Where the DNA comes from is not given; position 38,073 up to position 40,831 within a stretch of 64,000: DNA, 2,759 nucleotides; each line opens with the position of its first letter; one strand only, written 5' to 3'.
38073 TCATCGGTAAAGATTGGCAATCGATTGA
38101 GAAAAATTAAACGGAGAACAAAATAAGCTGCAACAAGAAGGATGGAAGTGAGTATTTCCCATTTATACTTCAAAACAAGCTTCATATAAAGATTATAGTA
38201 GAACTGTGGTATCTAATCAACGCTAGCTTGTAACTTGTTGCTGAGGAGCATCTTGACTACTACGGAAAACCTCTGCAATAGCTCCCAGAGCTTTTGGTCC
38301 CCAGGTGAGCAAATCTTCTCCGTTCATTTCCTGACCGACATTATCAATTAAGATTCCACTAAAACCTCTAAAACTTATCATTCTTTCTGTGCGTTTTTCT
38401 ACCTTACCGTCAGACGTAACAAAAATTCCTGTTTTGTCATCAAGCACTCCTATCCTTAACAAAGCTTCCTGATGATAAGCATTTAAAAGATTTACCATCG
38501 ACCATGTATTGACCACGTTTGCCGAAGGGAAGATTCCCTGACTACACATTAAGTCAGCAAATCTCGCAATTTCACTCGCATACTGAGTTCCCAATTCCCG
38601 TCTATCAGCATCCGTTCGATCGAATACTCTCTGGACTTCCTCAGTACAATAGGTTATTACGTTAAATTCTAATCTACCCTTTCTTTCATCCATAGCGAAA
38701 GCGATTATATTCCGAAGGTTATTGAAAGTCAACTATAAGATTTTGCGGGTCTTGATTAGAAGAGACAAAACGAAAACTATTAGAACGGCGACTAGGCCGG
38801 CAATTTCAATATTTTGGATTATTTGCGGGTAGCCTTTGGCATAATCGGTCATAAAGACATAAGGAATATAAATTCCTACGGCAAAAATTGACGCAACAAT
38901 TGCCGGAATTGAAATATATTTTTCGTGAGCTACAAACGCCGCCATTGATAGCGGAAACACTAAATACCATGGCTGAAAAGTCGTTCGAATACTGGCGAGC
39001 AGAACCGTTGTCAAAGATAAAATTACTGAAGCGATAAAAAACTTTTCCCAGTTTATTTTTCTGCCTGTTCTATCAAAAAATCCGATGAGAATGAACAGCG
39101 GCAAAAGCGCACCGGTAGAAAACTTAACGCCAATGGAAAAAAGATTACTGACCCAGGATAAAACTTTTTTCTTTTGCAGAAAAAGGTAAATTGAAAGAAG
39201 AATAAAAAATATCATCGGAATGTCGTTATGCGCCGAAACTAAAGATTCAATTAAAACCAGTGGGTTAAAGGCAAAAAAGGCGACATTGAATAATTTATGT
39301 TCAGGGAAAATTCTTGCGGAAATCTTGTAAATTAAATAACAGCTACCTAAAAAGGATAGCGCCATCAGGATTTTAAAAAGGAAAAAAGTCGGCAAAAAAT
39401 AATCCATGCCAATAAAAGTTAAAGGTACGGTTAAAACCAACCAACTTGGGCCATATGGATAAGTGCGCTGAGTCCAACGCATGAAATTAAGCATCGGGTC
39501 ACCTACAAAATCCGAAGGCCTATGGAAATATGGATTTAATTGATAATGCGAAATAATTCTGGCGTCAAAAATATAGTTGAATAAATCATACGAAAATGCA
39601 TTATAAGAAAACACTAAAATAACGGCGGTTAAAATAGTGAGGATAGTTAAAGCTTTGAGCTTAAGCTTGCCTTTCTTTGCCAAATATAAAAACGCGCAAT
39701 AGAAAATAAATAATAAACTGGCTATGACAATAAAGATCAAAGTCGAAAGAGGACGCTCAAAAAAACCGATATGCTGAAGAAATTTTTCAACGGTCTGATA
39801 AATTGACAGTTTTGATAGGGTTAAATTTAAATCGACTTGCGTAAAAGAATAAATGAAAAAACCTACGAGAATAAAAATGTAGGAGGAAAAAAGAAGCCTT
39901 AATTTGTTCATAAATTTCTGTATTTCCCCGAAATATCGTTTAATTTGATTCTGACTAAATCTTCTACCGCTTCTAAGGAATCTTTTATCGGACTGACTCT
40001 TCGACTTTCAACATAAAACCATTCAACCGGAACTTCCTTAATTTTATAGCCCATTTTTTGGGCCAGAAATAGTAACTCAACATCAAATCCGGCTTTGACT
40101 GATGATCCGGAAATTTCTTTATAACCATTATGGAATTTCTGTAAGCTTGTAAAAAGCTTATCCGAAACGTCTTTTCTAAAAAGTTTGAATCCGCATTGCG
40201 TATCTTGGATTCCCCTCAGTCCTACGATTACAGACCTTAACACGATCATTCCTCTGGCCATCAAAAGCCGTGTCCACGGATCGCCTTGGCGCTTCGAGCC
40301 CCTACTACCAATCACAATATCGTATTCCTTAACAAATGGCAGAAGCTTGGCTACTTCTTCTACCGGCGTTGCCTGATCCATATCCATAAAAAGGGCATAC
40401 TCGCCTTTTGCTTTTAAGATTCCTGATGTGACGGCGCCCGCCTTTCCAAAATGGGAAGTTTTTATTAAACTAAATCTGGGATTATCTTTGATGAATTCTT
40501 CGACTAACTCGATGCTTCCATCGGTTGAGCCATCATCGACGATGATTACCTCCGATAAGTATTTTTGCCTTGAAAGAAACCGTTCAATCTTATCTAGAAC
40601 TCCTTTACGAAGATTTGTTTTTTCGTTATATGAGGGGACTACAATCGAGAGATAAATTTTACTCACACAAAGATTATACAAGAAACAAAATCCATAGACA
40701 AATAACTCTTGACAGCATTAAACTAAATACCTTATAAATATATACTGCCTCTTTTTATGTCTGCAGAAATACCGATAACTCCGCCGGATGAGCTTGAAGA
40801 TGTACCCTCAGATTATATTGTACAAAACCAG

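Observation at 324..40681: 40-kb co-directional supercluster of at least 17 GT-C membrane glycosyltransferases plus 10 GT2 genes, a GT4, a flippase and a methyltransferase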

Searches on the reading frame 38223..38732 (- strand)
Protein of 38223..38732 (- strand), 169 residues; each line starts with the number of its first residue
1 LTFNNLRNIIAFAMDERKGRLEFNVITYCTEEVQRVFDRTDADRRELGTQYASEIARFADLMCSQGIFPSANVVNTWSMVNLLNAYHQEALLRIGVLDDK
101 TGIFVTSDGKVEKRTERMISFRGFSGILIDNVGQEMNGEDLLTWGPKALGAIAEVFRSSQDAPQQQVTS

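Call 6: search_protein_families(library=pfam, proteins=[window:38223-38732:-], max_evalue=0.01)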
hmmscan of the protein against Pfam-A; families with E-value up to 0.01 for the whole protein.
window:38223-38732:- (169 aa): 0 families

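Call 23: search_protein_families(library=ncbifam, proteins=[window:38223-38732:-], max_evalue=0.001)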
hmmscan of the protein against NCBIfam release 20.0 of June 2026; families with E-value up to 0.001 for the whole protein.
window:38223-38732:- (169 aa): 0 families

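Call 26: search_protein_families(library=pfam, proteins=[window:38223-38732:-], max_evalue=10)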
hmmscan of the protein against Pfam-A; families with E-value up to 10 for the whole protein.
window:38223-38732:- (169 aa): 1 family
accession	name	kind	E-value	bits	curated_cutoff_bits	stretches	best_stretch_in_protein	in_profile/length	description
PF05598.16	DUF772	-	0.069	13.6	23.1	1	85-130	4-47/74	Transposase domain (DUF772)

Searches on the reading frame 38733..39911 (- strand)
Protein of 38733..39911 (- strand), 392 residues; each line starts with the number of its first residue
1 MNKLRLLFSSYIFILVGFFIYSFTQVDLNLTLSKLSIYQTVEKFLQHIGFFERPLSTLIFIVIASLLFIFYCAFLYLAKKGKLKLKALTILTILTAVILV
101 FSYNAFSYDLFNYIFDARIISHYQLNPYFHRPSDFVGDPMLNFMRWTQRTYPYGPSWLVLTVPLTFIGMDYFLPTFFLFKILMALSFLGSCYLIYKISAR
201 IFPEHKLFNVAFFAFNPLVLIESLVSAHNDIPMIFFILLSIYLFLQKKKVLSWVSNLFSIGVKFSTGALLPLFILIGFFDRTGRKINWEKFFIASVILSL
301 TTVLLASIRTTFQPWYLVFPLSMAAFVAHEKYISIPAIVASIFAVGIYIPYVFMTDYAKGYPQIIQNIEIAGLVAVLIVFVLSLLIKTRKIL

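Call 6: search_protein_families(library=pfam, proteins=[window:38733-39911:-], max_evalue=0.01)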
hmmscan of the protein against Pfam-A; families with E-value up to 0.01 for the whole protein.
window:38733-39911:- (392 aa): 0 families

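Call 26: search_protein_families(library=pfam, proteins=[window:38733-39911:-], max_evalue=10)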
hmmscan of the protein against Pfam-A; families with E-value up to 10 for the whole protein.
window:38733-39911:- (392 aa): 1 family
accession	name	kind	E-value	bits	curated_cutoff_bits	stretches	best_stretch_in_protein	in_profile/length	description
PF21944.1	Hemotin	-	5.5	7.2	27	0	176-197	7-28/74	Hemotin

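Call 52: search_solved_structures(query=window:38733-39911:-, max_evalue=1)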
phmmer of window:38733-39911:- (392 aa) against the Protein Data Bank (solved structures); distinct sequences matched with E-value up to 1: 0.

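Call 59: find_homologous_proteins(query=window:38733-39911:-, max_evalue=0.001)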
Query window:38733-39911:- (392 aa): 2082 proteins with E <= 0.001 among 8000 candidates; the best 120 are listed.
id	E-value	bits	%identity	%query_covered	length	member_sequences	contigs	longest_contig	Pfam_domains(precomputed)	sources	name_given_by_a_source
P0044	3.5e-205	700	84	99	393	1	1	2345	PF26314.1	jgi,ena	-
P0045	3.3e-204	697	84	98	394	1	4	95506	PF26314.1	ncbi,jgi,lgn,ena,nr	ncbi:MAG TPA: hypothetical protein VMR77_03000 [Patescibacteria group bacterium]|jgi:hypothetical pr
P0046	1.8e-203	694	83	100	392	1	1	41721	PF26314.1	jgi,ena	-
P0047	1.2e-201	688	83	98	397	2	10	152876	PF26314.1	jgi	jgi:hypothetical protein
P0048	2.4e-199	681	81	100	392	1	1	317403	PF26314.1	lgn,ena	-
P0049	1.2e-198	678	81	99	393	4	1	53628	PF26314.1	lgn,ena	-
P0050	7.3e-198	676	81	98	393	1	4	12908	PF26314.1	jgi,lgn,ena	jgi:hypothetical protein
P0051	1.2e-197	675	100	81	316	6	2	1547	PF26314.1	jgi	jgi:hypothetical protein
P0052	4.6e-197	673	80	98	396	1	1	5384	PF26314.1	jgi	jgi:hypothetical protein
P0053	9.8e-197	672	79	100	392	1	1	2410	PF26314.1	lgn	-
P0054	2.6e-196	671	80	100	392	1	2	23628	PF26314.1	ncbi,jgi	-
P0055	4.1e-196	670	79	98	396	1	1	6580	PF26314.1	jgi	jgi:hypothetical protein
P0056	1.3e-195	668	82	95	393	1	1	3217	PF26314.1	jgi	jgi:hypothetical protein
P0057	3.3e-195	667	80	97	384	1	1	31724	PF26314.1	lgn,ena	-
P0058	1.3e-194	665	78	98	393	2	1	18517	PF26314.1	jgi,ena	-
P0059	5.5e-194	663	80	98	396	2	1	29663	PF26314.1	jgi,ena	-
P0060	5.6e-193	660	76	99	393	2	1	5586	PF26314.1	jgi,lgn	jgi:hypothetical protein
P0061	1.6e-191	655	81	95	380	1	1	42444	PF26314.1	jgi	jgi:hypothetical protein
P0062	2.6e-191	654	78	98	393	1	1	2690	PF26314.1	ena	-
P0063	1.5e-190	652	81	96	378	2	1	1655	PF26314.1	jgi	jgi:hypothetical protein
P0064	2.7e-189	648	83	88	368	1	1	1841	PF26314.1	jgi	jgi:hypothetical protein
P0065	3.3e-189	647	77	98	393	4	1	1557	PF26314.1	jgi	jgi:hypothetical protein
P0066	1.4e-188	645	78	96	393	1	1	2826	PF26314.1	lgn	-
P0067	1.6e-186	639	77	99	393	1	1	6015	PF26314.1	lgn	-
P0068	2.1e-186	638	75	100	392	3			PF26314.1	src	-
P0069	3.1e-186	638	77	98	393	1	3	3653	PF26314.1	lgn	-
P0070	3.7e-185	634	81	92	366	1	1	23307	PF26314.1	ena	-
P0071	1.6e-183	629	75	98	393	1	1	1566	PF26314.1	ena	-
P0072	8.8e-183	626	74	98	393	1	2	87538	PF26314.1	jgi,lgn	jgi:hypothetical protein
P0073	6.2e-181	620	76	94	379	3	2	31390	PF26314.1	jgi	jgi:hypothetical protein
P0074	1.4e-180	619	74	96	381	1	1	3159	PF26314.1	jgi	jgi:hypothetical protein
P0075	3.2e-180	618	80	92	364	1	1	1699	PF26314.1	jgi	jgi:hypothetical protein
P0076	2.0e-179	615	80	92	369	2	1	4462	PF26314.1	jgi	jgi:hypothetical protein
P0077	6.6e-179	613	74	98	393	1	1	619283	PF26314.1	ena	-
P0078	3.0e-178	611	75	96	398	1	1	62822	PF26314.1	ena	-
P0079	4.5e-177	607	73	99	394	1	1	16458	PF26314.1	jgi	jgi:hypothetical protein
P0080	1.6e-174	599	77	91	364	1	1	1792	PF26314.1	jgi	jgi:hypothetical protein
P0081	2.8e-174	598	72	99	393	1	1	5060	PF26314.1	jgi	jgi:hypothetical protein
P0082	1.4e-173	596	70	99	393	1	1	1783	PF26314.1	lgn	-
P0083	2.3e-173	595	71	99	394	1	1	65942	PF26314.1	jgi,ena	-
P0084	2.6e-173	595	71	100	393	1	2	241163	PF26314.1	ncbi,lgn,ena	-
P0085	2.2e-170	585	70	97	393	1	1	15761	PF26314.1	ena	-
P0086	1.1e-168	580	71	97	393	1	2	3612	PF26314.1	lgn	-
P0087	9.3e-167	573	70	97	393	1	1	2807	PF26314.1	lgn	-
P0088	1.1e-166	573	72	94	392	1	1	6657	PF26314.1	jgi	jgi:hypothetical protein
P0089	4.0e-164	565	68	97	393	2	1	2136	PF26314.1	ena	-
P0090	3.2e-163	562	69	96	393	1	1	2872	PF26314.1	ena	-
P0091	1.1e-162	560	68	96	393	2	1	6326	PF26314.1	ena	-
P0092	1.4e-162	560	68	97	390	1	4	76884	PF26314.1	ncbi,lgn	-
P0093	1.6e-160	553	67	97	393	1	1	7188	PF26314.1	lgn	-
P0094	1.3e-159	550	66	99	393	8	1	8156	PF26314.1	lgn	-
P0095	1.8e-159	549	69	94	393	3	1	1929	PF26314.1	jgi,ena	-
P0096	6.7e-159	548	69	90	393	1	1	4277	PF26314.1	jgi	jgi:hypothetical protein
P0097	1.4e-158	547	67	97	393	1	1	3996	PF26314.1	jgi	-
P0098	1.6e-158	546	66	99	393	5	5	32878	PF26314.1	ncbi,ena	-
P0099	1.0e-157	544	68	93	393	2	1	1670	PF26314.1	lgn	-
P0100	1.1e-157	544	66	96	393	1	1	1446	PF26314.1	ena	-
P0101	1.1e-157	544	67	96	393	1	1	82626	PF26314.1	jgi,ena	jgi:hypothetical protein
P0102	1.2e-157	543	66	97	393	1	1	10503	PF26314.1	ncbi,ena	-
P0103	1.3e-157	543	66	96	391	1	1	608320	PF26314.1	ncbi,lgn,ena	-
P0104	2.9e-157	542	67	96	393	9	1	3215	PF26314.1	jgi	-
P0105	8.3e-156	537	64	99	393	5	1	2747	PF26314.1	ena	-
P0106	9.2e-156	537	65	96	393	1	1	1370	PF26314.1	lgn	-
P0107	1.0e-155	537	67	96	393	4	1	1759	PF26314.1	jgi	-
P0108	1.1e-155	537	66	97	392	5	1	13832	PF26314.1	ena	-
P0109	1.2e-155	537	66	96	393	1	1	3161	PF26314.1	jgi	jgi:hypothetical protein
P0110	1.7e-155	536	65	99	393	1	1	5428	PF26314.1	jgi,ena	-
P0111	2.3e-155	536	66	96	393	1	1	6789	PF26314.1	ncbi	-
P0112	2.9e-155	536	65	99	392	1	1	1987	PF26314.1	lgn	-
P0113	8.2e-155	534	64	99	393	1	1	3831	PF26314.1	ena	-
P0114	4.0e-154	532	84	71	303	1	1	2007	PF26314.1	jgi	jgi:hypothetical protein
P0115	4.7e-154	532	67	97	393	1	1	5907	PF26314.1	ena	-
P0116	1.1e-153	530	65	96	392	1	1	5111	PF26314.1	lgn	-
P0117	6.9e-153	528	64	99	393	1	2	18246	PF26314.1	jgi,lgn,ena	-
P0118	7.0e-153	528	65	97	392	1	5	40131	PF26314.1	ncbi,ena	-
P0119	1.3e-152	527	63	99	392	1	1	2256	PF26314.1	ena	-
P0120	1.8e-152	526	66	95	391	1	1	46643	PF26314.1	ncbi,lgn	-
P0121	3.6e-152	525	67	89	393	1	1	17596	PF26314.1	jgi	jgi:hypothetical protein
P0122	5.2e-152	525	64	96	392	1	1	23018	PF26314.1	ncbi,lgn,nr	ncbi:MAG: hypothetical protein M1405_01725 [Patescibacteria group bacterium]|nr:hypothetical protein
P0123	3.0e-151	522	63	99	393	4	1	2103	PF26314.1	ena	-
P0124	3.3e-151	522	64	95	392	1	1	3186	PF26314.1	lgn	-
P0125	4.1e-151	522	64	97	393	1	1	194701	PF26314.1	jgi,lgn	jgi:hypothetical protein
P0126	6.9e-151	521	65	93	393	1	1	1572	PF26314.1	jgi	jgi:hypothetical protein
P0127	4.9e-150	518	65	96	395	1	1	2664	PF26314.1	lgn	-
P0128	5.2e-150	518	64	96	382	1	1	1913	PF26314.1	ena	-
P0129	9.0e-150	518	63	99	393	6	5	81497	PF26314.1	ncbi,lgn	-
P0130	1.3e-149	517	64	95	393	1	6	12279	PF26314.1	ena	-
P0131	1.5e-149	517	63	99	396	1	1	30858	PF26314.1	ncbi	-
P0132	3.3e-149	516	66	96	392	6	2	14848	PF26314.1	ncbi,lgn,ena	-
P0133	4.4e-149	515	62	99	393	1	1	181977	PF26314.1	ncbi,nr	ncbi:MAG: hypothetical protein HY344_02105 [Candidatus Levybacteria bacterium]|nr:hypothetical prote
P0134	1.0e-148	514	63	96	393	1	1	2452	PF26314.1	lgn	-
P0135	1.7e-148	513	62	99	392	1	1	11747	PF26314.1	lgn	-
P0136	2.3e-148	513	62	99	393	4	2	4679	PF26314.1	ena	-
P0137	3.9e-148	512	63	99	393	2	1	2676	PF26314.1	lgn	-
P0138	4.7e-148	512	63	99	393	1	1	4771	PF26314.1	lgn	-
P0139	5.3e-148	512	63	98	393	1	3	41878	PF26314.1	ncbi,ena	ncbi:MAG: hypothetical protein AAB532_00775 [Patescibacteria group bacterium]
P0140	5.6e-148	512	62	99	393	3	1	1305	PF26314.1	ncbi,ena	-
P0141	5.7e-148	512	63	99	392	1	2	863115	PF26314.1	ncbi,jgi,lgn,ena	-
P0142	5.9e-148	512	62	99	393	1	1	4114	PF26314.1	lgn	-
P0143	8.0e-148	511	64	95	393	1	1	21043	PF26314.1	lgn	-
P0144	1.8e-147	510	63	99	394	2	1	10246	PF26314.1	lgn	-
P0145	2.1e-147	510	64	94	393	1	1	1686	PF26314.1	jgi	jgi:hypothetical protein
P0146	3.1e-147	509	63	100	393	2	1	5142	PF26314.1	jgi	-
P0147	4.6e-147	509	64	95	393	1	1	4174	PF26314.1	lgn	-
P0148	6.7e-147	508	61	99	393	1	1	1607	PF26314.1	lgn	-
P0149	6.8e-147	508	64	99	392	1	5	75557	PF26314.1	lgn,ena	-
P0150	8.1e-147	508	66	93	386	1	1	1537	PF26314.1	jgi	jgi:hypothetical protein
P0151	1.6e-146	507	62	95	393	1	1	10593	PF26314.1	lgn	-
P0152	1.6e-146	507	64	96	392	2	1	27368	PF26314.1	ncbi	-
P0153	2.2e-146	506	63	97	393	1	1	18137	PF26314.1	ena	-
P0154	2.4e-145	503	62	100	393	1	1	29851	PF26314.1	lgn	-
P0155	3.1e-145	503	63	98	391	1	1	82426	PF26314.1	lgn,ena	-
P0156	7.6e-145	501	62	96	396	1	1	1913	PF26314.1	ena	-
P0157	8.3e-145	501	61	99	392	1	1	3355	PF26314.1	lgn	-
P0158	1.1e-144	501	62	97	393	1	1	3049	PF26314.1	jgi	jgi:hypothetical protein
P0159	3.2e-144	499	61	99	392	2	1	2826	PF26314.1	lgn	-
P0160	3.3e-144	499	64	94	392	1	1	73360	PF26314.1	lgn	-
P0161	3.8e-144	499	62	96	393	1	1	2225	PF26314.1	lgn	-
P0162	7.2e-144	498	62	96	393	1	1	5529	PF26314.1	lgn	-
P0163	1.5e-143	497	61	99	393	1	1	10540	PF26314.1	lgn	-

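Call 67: predict_structure(alignment_id=A3)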
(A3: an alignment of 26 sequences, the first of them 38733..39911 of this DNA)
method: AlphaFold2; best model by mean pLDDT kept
length: 392 residues; sequences in the alignment: 26
mean_pLDDT: 85.4   pTM: 0.88
mean pLDDT of the five models: 85.4, 84.6, 80.2, 78.4, 78.1
residues with pLDDT >= 90: 196; 70-90: 147; 50-70: 46; < 50: 3
segments of 3 or more residues with pLDDT < 50: none
pLDDT, mean of each block of 10 residues (from residue 1): 86 94 69 58 76 91 97 96 94 94 63 78 83 75 57 72 82 81 94 98 96 97 83 93 95 89 72 93 93 94 81 88 95 93 93 82 90 92 82 51
secondary structure, 60 per line:
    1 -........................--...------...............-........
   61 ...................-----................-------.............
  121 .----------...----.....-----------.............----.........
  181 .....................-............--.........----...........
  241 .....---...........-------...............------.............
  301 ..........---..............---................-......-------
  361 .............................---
elements in order: H2-25 H37-51 H53-79 H85-100 H108-121 H139-143 H155-167 H172-201 H203-214 H217-225 H230-245 H249-259 H267-281 H288-310 H314-327 H331-346 H348-353 H361-389

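Call 70: fold_search(model_id=the predicted structure, library=pdb)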
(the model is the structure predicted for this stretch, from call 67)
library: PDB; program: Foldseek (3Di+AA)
matches with E <= 10: 111; with E <= 0.001: 0
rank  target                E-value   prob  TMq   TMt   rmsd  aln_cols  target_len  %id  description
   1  9dm5                  4.8e-01  0.85  0.34  0.34  13.8       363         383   13  Product-Bound mannosyltransferase PimE (released 2025-06-25)
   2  9wno_A                5.6e-01  0.92  0.37  0.35  12.9       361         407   14  Cryo-EM structure of Candida glabrata GPI mannosyltransferase I bound to Dol-P-Man (released 2025-12-03)
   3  2xpi_D                7.1e-01  0.14  0.17  0.14  23.5       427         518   10  Crystal structure of APC/C hetero-tetramer Cut9-Hcn1 (released 2011-03-30)
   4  8v3c_A                1.3e+00  0.08  0.16  0.16  22.0       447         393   10  AgamOR28 structure without ligand (released 2024-06-19)
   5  8xma_A                1.3e+00  0.13  0.14  0.17  20.4       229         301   13  Cryo-EM structure of human ZnT1 WT, in the presence of zinc, determined in an outward-facing conformation (released 2024-10-30)
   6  8kdg_B                1.3e+00  0.07  0.15  0.14  21.4       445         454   12  Structure of LAT1-CD98hc-Fab170 in complex with BCH, consensus map (released 2025-02-12)
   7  7a27_CCC              1.3e+00  0.06  0.12  0.13  25.6       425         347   10  Structure of soluble SmhA crystal form 2 of the tripartite alpha-pore forming toxin, Smh, from Serratia marcescens. (released 2021-03-31)
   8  3rce_A                1.7e+00  0.35  0.30  0.19  15.3       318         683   16  Bacterial oligosaccharyltransferase PglB (released 2011-06-15)
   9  7lid_A                1.8e+00  0.07  0.17  0.18  20.7       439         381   12  The structure of the insect olfactory receptor OR5 from Machilis hrabei in complex with eugenol (released 2021-08-11)
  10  8px9_A                1.9e+00  0.07  0.14  0.11  22.9       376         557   13  Structure of the antibacterial peptide ABC transporter McjD, solved at wavelength 2.75 A (released 2023-10-25)
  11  9s6r_A                2.0e+00  0.66  0.37  0.38  15.2       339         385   11  Ternary cryo-EM structure of yeast ALG3 with Dol25-PP-GlcNAc2Man5, Dol25-P-Man, and Fab (released 2026-03-18)
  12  7a26_BBB              2.0e+00  0.04  0.11  0.12  24.9       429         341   10  Structure of soluble SmhA crystal form 1 of the tripartite alpha-pore forming toxin, Smh, from Serratia marcescens. (released 2021-03-31)
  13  7m33_C                2.2e+00  0.06  0.14  0.10  28.0       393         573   16  The structure of Bacillus subtilis BmrCD in the inward-facing conformation bound to Hoechst-33342 and ATP (released 2022-01-05)
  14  7a26_AAA              2.2e+00  0.05  0.13  0.14  24.8       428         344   10  Structure of soluble SmhA crystal form 1 of the tripartite alpha-pore forming toxin, Smh, from Serratia marcescens. (released 2021-03-31)
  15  7a26_EEE              2.3e+00  0.04  0.12  0.13  24.9       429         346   10  Structure of soluble SmhA crystal form 1 of the tripartite alpha-pore forming toxin, Smh, from Serratia marcescens. (released 2021-03-31)
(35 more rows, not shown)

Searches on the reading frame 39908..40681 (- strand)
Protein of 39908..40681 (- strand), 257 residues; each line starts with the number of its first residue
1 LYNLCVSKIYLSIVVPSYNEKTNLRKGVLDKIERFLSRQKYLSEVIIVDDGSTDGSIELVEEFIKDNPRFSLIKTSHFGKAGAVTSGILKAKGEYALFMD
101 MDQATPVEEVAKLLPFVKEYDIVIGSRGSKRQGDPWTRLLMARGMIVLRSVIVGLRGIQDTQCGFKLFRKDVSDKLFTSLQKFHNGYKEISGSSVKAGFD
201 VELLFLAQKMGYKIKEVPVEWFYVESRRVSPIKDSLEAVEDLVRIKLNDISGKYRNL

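Call 6: search_protein_families(library=pfam, proteins=[window:39908-40681:-], max_evalue=0.01)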
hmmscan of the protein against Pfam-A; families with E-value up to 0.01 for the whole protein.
window:39908-40681:- (257 aa): 2 families
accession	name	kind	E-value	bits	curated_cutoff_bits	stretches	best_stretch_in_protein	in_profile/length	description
PF00535.33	Glycos_transf_2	-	2.9e-27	96.1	23.3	1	12-177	1-168/168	Glycosyl transferase family 2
PF10111.15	Glyco_tranf_2_2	-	9.8e-09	35.5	27.3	1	12-117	1-106/276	Glycosyltransferase like family 2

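Call 23: search_protein_families(library=ncbifam, proteins=[window:39908-40681:-], max_evalue=0.001)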
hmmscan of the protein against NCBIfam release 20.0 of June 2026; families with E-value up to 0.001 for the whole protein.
window:39908-40681:- (257 aa): 22 families
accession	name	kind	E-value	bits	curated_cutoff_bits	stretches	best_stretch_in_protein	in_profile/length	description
NF047588.1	GlcsyltransPgfSStrep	equivalog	7.4e-19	68.1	500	1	11-183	3-173/308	glycosyltransferase PgfS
NF007482.0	PRK10073.1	equivalog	8.6e-16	57.8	423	1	8-118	5-111/334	glycosyltransferase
NF007986.1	PRK10714.1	equivalog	2e-14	53.3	529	1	11-177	8-173/316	undecaprenyl-phosphate 4-deoxy-4-formamido-L-arabinose transferase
TIGR03937.1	PgaC_IcaA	equivalog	2.2e-13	50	422.3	1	11-103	47-136/407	poly-beta-1,6-N-acetyl-D-glucosamine synthase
NF041875.1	EPS_EpsD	equivalog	2e-12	47.2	370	1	11-112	1-99/325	exopolysaccharide biosynthesis glycosyltransferase EpsD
TIGR04283.1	glyco_like_mftF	equivalog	3e-12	46.6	182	1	11-134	1-114/221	TIGR04283 family arsenosugar biosynthesis glycosyltransferase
NF038302.1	EPS_HpsE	equivalog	3.1e-11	42.8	300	1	11-129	3-122/307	hormogonium polysaccharide biosynthesis glycosyltransferase HpsE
NF047683.1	TeichurnBiosyTuaG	equivalog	2.5e-10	40.4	400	1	9-122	6-116/252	teichuronic acid biosynthesis protein TuaG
NF041391.1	DPhHxTase_Halo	equivalog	2.6e-10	39.7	375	1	17-245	3-208/213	dolichyl-phosphate hexose transferase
NF058614.1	PPMAGASynPpgS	equivalog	6.9e-10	38.7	370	1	13-225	4-200/226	polyprenyl-phospho-N-acetylgalactosaminyl synthase PpgS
NF050050.1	ProtGlycPglI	equivalog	1.7e-09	37.5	500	1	10-117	3-108/306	GalNAc(5)-diNAcBac-PP-undecaprenol beta-1,3-glucosyltransferase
TIGR04182.1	glyco_TIGR04182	equivalog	5e-09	36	325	1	12-202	3-184/293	S-layer glycoprotein N-glycosyltransferase AglJ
NF045692.1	OglycostaseCruG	equivalog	8.3e-09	34.8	600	1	11-123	43-160/386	2'-O-glycosyltransferase CruG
TIGR04242.1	nodulat_NodC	equivalog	3.1e-08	33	550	1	12-127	51-168/395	chitooligosaccharide synthase NodC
TIGR03111.1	glyc2_xrt_Gpos1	hypoth_equivalog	4.6e-07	29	363.95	1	10-112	50-151/439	TIGR03111 family XrtG-associated glycosyltransferase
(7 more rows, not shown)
